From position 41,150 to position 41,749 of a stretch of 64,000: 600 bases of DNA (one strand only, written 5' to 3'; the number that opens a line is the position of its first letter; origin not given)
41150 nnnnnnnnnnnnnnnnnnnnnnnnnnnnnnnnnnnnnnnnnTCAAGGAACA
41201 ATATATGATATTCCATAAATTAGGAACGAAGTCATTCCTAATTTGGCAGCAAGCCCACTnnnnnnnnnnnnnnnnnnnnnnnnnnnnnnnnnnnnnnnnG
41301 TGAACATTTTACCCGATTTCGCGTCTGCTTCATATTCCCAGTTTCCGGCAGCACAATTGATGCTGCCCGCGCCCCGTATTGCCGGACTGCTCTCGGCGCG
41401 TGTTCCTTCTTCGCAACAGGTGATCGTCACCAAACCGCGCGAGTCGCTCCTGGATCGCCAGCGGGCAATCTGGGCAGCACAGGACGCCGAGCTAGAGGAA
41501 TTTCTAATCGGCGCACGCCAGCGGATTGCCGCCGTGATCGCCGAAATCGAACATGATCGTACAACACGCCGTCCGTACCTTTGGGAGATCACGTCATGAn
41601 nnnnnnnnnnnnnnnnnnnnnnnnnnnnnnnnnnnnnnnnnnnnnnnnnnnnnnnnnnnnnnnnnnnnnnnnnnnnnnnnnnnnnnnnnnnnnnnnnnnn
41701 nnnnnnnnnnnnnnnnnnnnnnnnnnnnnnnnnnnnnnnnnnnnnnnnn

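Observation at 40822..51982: Two paralogous, mutually inverted three-gene modules (XRE regulator divergent from two coupled small ORFs) bracket an 8.7 kb transporter/redox block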

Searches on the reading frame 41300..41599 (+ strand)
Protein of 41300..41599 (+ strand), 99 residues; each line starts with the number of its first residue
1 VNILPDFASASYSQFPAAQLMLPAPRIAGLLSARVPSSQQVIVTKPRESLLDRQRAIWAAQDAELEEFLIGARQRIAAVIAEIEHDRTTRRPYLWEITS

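Call 6: search_protein_families(library=pfam, max_evalue=1, proteins=[window:41300-41599:+])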
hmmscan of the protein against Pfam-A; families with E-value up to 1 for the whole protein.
window:41300-41599:+ (99 aa): 0 families

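Call 7: search_protein_families(library=phrogs, max_evalue=1, proteins=[window:41300-41599:+])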
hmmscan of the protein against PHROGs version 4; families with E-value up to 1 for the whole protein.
window:41300-41599:+ (99 aa): 0 families

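Call 8: search_protein_families(library=ncbifam, max_evalue=1, proteins=[window:41300-41599:+])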
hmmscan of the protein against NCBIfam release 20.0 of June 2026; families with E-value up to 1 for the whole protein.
window:41300-41599:+ (99 aa): 2 families
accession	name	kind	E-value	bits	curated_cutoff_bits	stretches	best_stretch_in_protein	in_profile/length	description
NF010309.0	PRK13746.1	subfamily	0.053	12.8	193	1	30-80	211-261/263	aminoglycoside adenylyltransferase family protein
NF011445.0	PRK14869.2-1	equivalog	0.066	11.6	483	1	21-73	370-421/548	putative manganese-dependent inorganic diphosphatase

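Call 14: find_homologous_proteins(query=window:41300-41596:+, max_evalue=0.01)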
Query seq(99 aa) (99 aa): 37 proteins with E <= 0.01 among 76 candidates.
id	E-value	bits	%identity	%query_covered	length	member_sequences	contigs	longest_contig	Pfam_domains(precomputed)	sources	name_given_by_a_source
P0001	5.0e-56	204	100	100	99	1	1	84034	-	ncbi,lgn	-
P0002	6.5e-31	124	67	96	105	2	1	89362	-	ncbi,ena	-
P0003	2.7e-30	122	66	97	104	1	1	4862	-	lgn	-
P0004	2.8e-30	122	67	99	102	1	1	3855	-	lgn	-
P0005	3.8e-28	115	69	84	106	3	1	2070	-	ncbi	-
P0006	3.0e-27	112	68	91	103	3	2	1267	-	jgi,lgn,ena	-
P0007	1.1e-25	107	62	97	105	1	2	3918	-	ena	-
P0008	1.2e-25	107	64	94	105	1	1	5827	-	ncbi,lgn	-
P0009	4.6e-25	105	60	100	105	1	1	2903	-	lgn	-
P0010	1.2e-24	104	65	75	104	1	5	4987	-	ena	-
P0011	2.2e-24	103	70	81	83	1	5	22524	-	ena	-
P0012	1.1e-23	101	60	98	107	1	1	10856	-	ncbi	-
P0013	2.5e-23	100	62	100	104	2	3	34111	-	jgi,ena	-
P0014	2.8e-23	99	58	100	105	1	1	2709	-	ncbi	-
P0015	3.9e-23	99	59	100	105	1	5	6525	-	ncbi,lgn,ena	-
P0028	1.2e-18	85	58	100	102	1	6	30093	-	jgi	jgi:hypothetical protein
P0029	1.5e-18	84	52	99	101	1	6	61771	-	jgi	jgi:hypothetical protein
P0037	4.9e-13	67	57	83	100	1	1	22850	-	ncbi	-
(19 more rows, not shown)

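Call 15: find_encoding_contigs(protein=P0002, flank=6000, max_places=3)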
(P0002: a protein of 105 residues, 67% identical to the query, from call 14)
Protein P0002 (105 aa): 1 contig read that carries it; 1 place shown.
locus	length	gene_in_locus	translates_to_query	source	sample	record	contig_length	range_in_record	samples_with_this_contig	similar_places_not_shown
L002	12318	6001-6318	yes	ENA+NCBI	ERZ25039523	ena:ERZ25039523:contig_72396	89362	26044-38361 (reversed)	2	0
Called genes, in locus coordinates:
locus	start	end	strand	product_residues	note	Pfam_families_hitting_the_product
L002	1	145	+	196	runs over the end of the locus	-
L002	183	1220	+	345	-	PF08240:ADH_N, PF00107:ADH_zinc_N, PF13602:ADH_zinc_N_2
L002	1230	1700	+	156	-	-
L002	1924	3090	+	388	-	PF00108:Thiolase_N, PF22691:Thiolase_C_1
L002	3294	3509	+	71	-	PF12172:zf-ChsH2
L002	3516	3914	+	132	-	PF12172:zf-ChsH2, PF01796:OB_ChsH2_C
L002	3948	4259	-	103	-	-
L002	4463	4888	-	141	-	-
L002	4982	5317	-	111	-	PF12844:HTH_19 (weak), PF13560:HTH_31, PF01381:HTH_3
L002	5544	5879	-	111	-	PF12844:HTH_19, PF13560:HTH_31, PF01381:HTH_3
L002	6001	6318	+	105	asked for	-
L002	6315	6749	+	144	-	-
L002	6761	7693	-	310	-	PF03989:DNA_gyraseA_C (weak)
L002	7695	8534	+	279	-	-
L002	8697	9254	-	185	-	PF00521:DNA_topoisoIV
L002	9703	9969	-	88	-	-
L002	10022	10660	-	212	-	PF04199:Cyclase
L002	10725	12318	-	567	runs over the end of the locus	PF13424:TPR_12 (faint), PF07719:TPR_2 (faint), PF00515:TPR_1 (faint), PF14938:SNAP (faint)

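Call 16: find_encoding_contigs(protein=P0029, flank=6000, max_places=3)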
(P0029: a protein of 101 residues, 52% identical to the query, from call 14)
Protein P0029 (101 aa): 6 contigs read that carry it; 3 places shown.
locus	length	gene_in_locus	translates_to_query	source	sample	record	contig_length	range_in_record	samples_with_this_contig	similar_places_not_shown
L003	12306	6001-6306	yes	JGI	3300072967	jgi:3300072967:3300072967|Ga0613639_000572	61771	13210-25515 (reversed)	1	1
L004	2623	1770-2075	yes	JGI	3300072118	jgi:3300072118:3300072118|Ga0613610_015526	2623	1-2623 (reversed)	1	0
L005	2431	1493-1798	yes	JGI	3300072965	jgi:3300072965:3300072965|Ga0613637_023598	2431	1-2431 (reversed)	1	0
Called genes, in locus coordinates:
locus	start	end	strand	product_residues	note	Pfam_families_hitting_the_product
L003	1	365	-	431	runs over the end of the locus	-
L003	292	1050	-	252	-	PF06114:Peptidase_M78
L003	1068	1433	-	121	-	-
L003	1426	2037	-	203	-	-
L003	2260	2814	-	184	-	PF00216:Bac_DNA_binding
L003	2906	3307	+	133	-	PF00903:Glyoxalase, PF13468:Glyoxalase_3, PF13669:Glyoxalase_4, PF18029:Glyoxalase_6 (faint)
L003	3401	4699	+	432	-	PF01594:AI-2E_transport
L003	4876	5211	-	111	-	PF13560:HTH_31, PF12844:HTH_19, PF13443:HTH_26 (weak), PF01381:HTH_3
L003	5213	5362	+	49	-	-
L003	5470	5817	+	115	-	-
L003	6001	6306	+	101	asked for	-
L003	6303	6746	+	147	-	-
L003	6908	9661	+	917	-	PF01411:tRNA-synt_2c, PF07973:tRNA_SAD, PF02272:DHHA1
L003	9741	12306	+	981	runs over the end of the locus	PF08450:SGL (faint)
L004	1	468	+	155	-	?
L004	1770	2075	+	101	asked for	-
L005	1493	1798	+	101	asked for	-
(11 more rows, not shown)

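Call 17: find_encoding_contigs(protein=P0037, flank=6000, max_places=3)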
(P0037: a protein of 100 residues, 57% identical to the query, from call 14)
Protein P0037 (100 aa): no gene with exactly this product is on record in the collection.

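Call 20: find_related_loci(query=A1, collection=genome_contigs, flank=6000)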
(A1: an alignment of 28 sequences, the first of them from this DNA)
Query A1 (99 aa) in genome_contigs; peptide patterns used: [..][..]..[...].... (x = any residue, [..] = any of these).
22 stretches matched a pattern; 2 encode a relative of the query (tblastn E <= 1e-3); 2 distinct loci.
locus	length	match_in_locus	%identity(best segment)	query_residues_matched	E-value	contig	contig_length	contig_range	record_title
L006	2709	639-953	58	1-99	8e-31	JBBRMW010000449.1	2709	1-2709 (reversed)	MAG: Aggregatilineales bacterium isolate La1_metabat2.073 LA1C_B2.073_k141_2674920L_2709_cov_10.0000, whole genome shotg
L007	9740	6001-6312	60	1-97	1e-30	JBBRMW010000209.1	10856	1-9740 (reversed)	MAG: Aggregatilineales bacterium isolate La1_metabat2.073 LA1C_B2.073_k141_1047126L_10856_cov_12.9657, whole genome shot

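Call 32: search_protein_families(library=pfam, max_evalue=0.001, proteins=[L007:906-4190:+, L007:4219-5487:+, L007:6766-8568:+, L007:8565-9029:+])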
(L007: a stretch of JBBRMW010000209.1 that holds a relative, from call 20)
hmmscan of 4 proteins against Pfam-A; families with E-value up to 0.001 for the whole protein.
L007:906-4190:+ (1094 aa): 3 families
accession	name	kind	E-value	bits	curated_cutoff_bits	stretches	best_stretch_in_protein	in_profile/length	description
PF18135.7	Type_ISP_C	-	2.7e-35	122.5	25.9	1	688-1063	1-331/342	Type ISP C-terminal specificity domain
PF02384.22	N6_Mtase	-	4.2e-09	36.6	20.4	1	310-499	3-136/311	N-6 DNA Methylase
PF07669.17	Eco57I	-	0.00079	20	25.3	0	467-574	52-149/171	Eco57I restriction-modification methylase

L007:4219-5487:+ (422 aa): 3 families
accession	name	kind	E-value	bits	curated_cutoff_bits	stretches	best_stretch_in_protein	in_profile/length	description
PF13676.11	TIR_2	-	5.6e-20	72.5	28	1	5-97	1-94/122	TIR domain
PF13646.12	HEAT_2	-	1.8e-09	38.2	27.7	0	291-353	1-60/88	HEAT repeats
PF01582.25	TIR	-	0.00015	22.1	21.3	1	10-78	11-80/179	TIR domain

L007:6766-8568:+ (600 aa): 3 families
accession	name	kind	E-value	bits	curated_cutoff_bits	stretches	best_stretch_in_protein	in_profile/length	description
PF04851.21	ResIII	-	3e-11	43.9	22.5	1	3-184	3-164/164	Type III restriction enzyme, res subunit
PF00270.35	DEAD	-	2.1e-05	24.8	26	1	34-154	19-139/167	DEAD/DEAH box helicase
PF18766.7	SWI2_SNF2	-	0.00011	22.4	26.7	1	39-185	28-158/221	SWI2/SNF2 ATPase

L007:8565-9029:+ (154 aa): 0 families

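Call 33: search_protein_families(library=padloc, max_evalue=0.01, proteins=[L007:906-4190:+, L007:4219-5487:+, L007:6766-8568:+, L007:8565-9029:+])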
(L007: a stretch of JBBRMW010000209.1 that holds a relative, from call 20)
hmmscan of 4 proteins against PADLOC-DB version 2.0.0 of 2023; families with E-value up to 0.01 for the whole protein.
L007:906-4190:+ (1094 aa): 25 families
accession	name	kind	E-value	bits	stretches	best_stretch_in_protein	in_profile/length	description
PDLC03610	REase_MTase_IIG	-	1.3e-93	312.9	3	16-502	7-487/1096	Type IIG restriction enzyme-methyltransferase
PDLC03631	REase_MTase_IIG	-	2.5e-80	268.7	1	19-1051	18-992/1086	Type IIG restriction enzyme-methyltransferase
PDLC03597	REase_MTase_IIG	-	2.4e-31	106.3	1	312-643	860-1177/1646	Type IIG restriction enzyme-methyltransferase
PDLC03051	REase_MTase_I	-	8.8e-28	94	1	313-628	845-1149/1591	Type I restriction enzyme-methyltransferase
PDLC03621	REase_MTase_IIG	-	8.3e-24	81.7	1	313-634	284-590/1024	Type IIG restriction enzyme-methyltransferase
PDLC04134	mad2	-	1e-17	62.1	1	32-588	11-426/492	mads_2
PDLC03025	MTase_I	-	1.7e-10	38.2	1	307-429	138-238/569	Type I methyltransferase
PDLC03021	MTase_I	-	5.9e-09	33.3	1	303-426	137-241/491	Type I methyltransferase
PDLC03630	REase_MTase_IIG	-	2.1e-08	30.4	1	326-426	364-462/1100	Type IIG restriction enzyme-methyltransferase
PDLC03348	MTase_II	-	1.1e-07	28.8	1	328-433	216-312/727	Type II methyltransferase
PDLC03250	MTase_II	-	5.9e-07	26.5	1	280-383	113-207/775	Type II methyltransferase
PDLC03338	MTase_II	-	7.3e-07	26.3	1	324-428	121-211/604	Type II methyltransferase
PDLC03318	MTase_II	-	6.4e-06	22.8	1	326-395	337-393/723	Type II methyltransferase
PDLC03029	MTase_I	-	5.2e-05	19.9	1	312-423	156-249/661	Type I methyltransferase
PDLC02529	PglX|PglXI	-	6.2e-05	18.9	1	367-562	228-424/1189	PglX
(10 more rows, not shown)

L007:4219-5487:+ (422 aa): 7 families
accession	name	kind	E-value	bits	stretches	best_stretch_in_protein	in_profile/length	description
PDLC02012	SAVED5--SAVED_TIR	-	5e-12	43.6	1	4-71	15-83/404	-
PDLC00420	ThsB1|ThsB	-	6.7e-11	39.9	1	2-96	1-101/319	TIR-like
PDLC02919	HEAT-ARM_XIII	-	7.5e-06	21.6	1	160-330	297-457/1972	-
PDLC00728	Effector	-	3.1e-05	21.1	1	3-70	10-79/432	TIR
PDLC02403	Aga_TIR-PNTD1-PNTD2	-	4.6e-05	20.6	1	6-125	6-127/443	Class I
PDLC05062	PDC-S66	-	5.2e-05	20.8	1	5-64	151-212/282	-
PDLC03957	bSEFIR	-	8.9e-05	20.4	1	4-63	40-103/412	-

L007:6766-8568:+ (600 aa): 3 families
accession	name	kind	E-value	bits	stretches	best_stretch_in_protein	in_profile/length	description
PDLC02707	PbeA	-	2.8e-05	20.9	0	39-101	278-336/672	PbeA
PDLC03048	REase_I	-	0.0021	14.2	0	39-141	279-380/976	Type I restriction enzyme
PDLC02706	PbeA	-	0.0022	14.6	0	39-147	295-410/722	PbeA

L007:8565-9029:+ (154 aa): 0 families

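Call 34: search_protein_families(library=padloc, max_evalue=1, proteins=[window:41300-41599:+, L007:9053-9391:-, L006:165-539:-])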
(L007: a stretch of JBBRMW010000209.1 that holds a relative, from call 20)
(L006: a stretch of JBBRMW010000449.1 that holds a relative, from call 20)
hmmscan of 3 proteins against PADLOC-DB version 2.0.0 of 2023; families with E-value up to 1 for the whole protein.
window:41300-41599:+ (99 aa): 0 families

L007:9053-9391:- (112 aa): 24 families
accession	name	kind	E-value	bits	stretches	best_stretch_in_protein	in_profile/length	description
PDLC03951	RmrA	-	9.6e-10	36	1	3-64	8-69/400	-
PDLC03952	RmrA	-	2.2e-07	28.1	1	2-62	21-81/395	-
PDLC03671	Control_protein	-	2.6e-07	28.8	1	7-63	18-74/84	control protein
PDLC03949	RmrA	-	5e-07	26.9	1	3-64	2-63/363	-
PDLC02926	HTH_VI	-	5.2e-07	27.8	1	8-69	6-67/92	-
PDLC03953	RmrA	-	5.8e-07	27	1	3-84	5-78/373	-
PDLC03947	RmrA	-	6.7e-07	26.4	1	2-56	10-64/383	-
PDLC04142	capH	-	9.7e-07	27.8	1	2-74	5-77/103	capH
PDLC03956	RmrA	-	8.1e-06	23.1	1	3-64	8-70/399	-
PDLC03948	RmrA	-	1.2e-05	22.4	1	3-62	8-67/397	-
PDLC03954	RmrA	-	1.3e-05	22.4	1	3-69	10-76/380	-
PDLC03946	RmrA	-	6.2e-05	19.9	1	5-63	4-62/357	-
PDLC03665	Control_protein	-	8.3e-05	20.8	1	7-64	12-70/77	control protein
PDLC03955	RmrA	-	9e-05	19.9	1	3-82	20-97/371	-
PDLC04762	PDC-M64C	-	0.00093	17.2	1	6-57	30-81/97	-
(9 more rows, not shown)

L006:165-539:- (124 aa): 6 families
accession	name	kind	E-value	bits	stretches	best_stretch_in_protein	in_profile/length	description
PDLC04142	capH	-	5.7e-07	28.6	1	9-118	8-100/103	capH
PDLC03265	MTase_II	-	0.00034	18.1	1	9-67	169-224/333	Type II methyltransferase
PDLC02926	HTH_VI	-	0.0022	16.2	1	7-96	1-82/92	-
PDLC02635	DrmE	-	0.0039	13.7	1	21-101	655-734/790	DrmE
PDLC03952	RmrA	-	0.0078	13.1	1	11-69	26-76/395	-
PDLC03951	RmrA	-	0.014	12.4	1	15-93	16-86/400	-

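Call 39: find_related_loci(query=A1, collection=viral_contigs, flank=10000)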
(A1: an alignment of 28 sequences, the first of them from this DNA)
Query A1 (99 aa) in viral_contigs; peptide patterns used: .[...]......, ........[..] (x = any residue, [..] = any of these).
17 stretches matched a pattern, but none encodes a relative of the query by tblastn (E <= 1e-3).

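Call 59: search_solved_structures(query=A1, max_evalue=10)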
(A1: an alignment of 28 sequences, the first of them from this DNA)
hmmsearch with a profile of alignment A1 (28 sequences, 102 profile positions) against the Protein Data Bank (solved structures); distinct sequences matched with E-value up to 10: 3.
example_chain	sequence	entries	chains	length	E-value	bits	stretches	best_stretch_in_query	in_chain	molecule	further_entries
6y1w_A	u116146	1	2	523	0.13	15.5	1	63-84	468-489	Putative tryptophan halogenase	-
7ekn_B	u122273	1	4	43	0.64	13.2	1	32-67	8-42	ipep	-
2p5z_X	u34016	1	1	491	1.3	12.2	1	19-43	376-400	Type VI secretion system component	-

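Call 79: predict_structure(alignment_id=A1)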
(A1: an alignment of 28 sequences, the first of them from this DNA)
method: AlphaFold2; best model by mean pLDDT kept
length: 99 residues; sequences in the alignment: 28
mean_pLDDT: 69.8   pTM: 0.36
mean pLDDT of the five models: 69.8, 69.2, 69.1, 68.5, 68.3
residues with pLDDT >= 90: 25; 70-90: 15; 50-70: 55; < 50: 4
segments of 3 or more residues with pLDDT < 50: none
pLDDT, mean of each block of 10 residues (from residue 1): 55 56 56 56 65 88 94 95 80 53
secondary structure, 60 per line:
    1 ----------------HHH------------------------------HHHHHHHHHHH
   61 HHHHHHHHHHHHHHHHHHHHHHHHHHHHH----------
elements in order: H50-89

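Call 88: search_protein_families(library=pfam, max_evalue=0.001, proteins=[L003:292-1050:-])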
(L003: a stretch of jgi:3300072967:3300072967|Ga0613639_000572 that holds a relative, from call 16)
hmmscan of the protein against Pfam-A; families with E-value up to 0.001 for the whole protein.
L003:292-1050:- (252 aa): 1 family
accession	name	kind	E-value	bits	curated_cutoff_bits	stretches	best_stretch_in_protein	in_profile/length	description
PF06114.19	Peptidase_M78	-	1.2e-10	41.7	22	1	84-160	27-86/123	IrrE N-terminal-like domain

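Call 93: find_encoding_contigs(protein=P0013, flank=10000, max_places=2)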
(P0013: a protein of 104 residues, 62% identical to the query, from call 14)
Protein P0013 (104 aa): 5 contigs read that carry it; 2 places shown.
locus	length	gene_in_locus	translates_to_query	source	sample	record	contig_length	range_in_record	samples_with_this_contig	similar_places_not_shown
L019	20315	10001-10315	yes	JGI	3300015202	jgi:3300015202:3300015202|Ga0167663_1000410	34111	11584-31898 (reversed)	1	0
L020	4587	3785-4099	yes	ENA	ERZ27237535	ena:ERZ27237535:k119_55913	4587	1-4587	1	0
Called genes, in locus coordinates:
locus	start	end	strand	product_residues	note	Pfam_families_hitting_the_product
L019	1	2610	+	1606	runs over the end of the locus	?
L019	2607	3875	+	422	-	-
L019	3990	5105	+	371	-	PF22560:GMT-wHTH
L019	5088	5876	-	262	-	PF07505:DUF5131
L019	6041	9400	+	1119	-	PF13091:PLDc_2 (weak), PF00176:SNF2-rel_dom (weak), PF00271:Helicase_C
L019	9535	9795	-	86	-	PF01381:HTH_3 (weak)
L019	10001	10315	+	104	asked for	-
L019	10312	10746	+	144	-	-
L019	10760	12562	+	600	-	PF00270:DEAD (faint), PF04851:ResIII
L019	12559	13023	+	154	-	-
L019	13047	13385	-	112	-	PF12844:HTH_19 (weak), PF13443:HTH_26 (weak), PF13560:HTH_31, PF01381:HTH_3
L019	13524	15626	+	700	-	PF00930:DPPIV_N (faint), PF26550:Tricorn_2nd (weak), PF25174:Beta-prop_THOC3 (faint), PF07676:PD40 (faint), PF26549:Tricorn_N, PF26550:Tricorn_2nd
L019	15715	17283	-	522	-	-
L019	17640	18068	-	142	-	-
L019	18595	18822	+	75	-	-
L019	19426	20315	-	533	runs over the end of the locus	-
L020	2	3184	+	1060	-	?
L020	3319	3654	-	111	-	PF12844:HTH_19, PF13443:HTH_26 (weak), PF13560:HTH_31, PF01381:HTH_3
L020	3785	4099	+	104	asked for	-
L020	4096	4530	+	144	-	-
